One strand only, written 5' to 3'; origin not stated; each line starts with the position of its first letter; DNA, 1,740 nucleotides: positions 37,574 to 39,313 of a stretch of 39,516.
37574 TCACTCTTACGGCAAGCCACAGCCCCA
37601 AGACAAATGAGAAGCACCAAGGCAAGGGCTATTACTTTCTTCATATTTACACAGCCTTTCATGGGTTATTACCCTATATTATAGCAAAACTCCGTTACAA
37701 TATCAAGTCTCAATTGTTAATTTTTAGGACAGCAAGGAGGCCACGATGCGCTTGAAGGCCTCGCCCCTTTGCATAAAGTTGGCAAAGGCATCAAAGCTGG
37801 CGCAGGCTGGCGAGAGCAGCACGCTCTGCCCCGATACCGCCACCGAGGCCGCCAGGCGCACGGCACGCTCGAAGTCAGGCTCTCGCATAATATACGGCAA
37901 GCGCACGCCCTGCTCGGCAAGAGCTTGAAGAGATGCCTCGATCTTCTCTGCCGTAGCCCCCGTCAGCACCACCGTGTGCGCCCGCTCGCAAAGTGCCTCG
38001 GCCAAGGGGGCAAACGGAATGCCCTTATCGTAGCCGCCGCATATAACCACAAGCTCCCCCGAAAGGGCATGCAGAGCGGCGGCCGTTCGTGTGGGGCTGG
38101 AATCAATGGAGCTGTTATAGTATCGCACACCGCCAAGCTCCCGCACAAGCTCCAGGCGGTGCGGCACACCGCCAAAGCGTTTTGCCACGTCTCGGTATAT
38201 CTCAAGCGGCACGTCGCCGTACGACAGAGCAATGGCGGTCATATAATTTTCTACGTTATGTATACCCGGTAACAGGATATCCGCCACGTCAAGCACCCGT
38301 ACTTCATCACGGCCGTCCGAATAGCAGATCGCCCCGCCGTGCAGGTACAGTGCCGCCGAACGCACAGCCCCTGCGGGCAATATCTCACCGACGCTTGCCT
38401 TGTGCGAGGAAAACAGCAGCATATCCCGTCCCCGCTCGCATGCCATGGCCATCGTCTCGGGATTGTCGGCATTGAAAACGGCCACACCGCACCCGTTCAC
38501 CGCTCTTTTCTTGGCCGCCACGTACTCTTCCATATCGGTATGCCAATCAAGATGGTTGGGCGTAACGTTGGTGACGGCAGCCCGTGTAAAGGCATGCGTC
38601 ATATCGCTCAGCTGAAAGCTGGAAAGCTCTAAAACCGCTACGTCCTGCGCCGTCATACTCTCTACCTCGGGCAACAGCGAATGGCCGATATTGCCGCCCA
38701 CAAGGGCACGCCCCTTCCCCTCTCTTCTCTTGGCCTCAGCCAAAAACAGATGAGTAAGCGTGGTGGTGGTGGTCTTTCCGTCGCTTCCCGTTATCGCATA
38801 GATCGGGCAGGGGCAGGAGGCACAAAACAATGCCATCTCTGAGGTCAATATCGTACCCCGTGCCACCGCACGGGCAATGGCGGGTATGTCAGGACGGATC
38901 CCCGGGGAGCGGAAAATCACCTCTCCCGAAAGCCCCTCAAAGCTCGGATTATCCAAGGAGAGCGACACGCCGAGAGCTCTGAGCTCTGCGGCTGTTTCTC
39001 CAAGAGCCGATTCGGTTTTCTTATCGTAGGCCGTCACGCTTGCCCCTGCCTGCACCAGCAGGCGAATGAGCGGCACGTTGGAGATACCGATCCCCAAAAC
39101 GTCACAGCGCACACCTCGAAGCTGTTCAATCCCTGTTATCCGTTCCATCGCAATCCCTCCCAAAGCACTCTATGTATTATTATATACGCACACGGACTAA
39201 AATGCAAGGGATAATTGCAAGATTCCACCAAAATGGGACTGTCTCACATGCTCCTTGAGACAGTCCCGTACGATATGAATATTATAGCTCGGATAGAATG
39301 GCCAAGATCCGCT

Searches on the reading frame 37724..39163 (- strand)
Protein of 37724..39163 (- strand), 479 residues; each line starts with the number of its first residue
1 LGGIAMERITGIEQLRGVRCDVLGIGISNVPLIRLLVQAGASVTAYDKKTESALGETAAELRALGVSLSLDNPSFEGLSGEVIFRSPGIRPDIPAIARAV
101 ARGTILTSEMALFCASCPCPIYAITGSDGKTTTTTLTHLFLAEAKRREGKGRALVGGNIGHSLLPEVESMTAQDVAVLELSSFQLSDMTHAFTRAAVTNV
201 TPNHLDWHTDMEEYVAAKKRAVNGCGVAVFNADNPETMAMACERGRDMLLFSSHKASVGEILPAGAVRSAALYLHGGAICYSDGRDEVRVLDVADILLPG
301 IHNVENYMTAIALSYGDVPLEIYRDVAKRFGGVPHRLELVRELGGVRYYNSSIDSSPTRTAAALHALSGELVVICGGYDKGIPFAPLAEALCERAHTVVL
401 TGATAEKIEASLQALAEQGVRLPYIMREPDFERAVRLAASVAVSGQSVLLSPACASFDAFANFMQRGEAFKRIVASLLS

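Call 69: search_protein_families(library=pfam, proteins=[window:37724-39163:-], max_evalue=0.00001)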
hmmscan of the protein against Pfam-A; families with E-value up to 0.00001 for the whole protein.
window:37724-39163:- (479 aa): 2 families
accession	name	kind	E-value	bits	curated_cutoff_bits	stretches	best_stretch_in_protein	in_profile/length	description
PF08245.18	Mur_ligase_M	-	1e-23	84.8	24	1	124-313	1-199/200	Mur ligase middle domain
PF02875.26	Mur_ligase_C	-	7.1e-11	43.5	28.4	1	335-454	1-127/127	Mur ligase, glutamate ligase domain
